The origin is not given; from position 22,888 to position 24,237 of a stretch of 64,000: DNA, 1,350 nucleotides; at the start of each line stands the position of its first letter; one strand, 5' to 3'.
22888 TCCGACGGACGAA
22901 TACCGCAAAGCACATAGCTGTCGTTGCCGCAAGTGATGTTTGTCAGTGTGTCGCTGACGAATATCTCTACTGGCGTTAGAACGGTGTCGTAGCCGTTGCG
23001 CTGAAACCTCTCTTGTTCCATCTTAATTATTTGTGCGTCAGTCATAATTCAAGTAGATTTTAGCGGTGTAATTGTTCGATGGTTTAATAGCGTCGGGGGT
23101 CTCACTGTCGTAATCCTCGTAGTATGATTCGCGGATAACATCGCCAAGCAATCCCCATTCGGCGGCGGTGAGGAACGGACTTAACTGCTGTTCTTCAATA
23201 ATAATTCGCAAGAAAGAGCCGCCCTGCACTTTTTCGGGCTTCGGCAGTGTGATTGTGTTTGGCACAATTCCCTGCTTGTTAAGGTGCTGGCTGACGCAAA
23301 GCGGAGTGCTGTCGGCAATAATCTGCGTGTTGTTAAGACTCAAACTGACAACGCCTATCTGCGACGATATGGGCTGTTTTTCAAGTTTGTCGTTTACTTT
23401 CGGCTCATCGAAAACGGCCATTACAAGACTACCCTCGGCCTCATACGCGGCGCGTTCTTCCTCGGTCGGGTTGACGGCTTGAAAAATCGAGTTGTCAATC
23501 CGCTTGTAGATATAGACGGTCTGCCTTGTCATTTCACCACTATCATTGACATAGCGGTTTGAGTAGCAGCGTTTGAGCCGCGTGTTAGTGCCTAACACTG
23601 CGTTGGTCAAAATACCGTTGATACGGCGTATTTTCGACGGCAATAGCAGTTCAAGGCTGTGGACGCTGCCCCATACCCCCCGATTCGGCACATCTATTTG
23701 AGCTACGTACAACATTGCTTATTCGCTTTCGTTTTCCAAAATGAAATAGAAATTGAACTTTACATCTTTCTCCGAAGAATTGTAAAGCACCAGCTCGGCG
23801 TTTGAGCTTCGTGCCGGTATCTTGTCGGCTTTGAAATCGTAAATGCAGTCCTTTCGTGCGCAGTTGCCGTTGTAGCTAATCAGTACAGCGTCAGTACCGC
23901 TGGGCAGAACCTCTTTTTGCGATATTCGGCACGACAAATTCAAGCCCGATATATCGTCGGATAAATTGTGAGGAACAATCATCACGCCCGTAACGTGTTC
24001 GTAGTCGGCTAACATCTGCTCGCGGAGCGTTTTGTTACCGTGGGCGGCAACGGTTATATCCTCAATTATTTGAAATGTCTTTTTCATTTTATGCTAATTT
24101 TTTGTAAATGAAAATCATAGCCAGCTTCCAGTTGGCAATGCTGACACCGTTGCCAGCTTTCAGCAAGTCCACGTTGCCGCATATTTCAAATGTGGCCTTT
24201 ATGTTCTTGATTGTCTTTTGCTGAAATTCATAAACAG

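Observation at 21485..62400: [LI]-x-G-[ILF]-x-G-[ILF]-[DG] motif shared between late-arm proteins and the DarB-like operon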

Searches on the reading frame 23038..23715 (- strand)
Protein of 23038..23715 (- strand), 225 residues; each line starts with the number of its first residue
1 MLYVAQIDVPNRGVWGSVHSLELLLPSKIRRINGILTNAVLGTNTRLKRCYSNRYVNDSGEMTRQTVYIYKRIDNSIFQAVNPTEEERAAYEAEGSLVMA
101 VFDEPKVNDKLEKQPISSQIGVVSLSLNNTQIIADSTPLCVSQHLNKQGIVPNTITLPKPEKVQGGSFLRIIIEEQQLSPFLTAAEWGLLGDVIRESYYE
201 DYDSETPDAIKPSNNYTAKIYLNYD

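Call 9: search_protein_families(library=pfam, proteins=[window:23038-23715:-], max_evalue=0.01)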
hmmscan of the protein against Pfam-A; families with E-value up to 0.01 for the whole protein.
window:23038-23715:- (225 aa): 0 families

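Call 10: search_protein_families(library=phrogs, proteins=[window:23038-23715:-], max_evalue=0.001)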
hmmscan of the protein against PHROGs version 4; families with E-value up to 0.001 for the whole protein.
window:23038-23715:- (225 aa): 0 families

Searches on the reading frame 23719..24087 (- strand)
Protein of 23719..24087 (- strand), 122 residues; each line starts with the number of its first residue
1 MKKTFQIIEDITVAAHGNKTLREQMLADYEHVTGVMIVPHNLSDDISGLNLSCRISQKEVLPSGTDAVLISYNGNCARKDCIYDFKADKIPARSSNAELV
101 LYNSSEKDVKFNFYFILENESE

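Call 53: search_protein_families(library=pfam, proteins=[window:23719-24087:-], max_evalue=0.01)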
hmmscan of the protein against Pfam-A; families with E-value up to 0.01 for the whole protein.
window:23719-24087:- (122 aa): 0 families
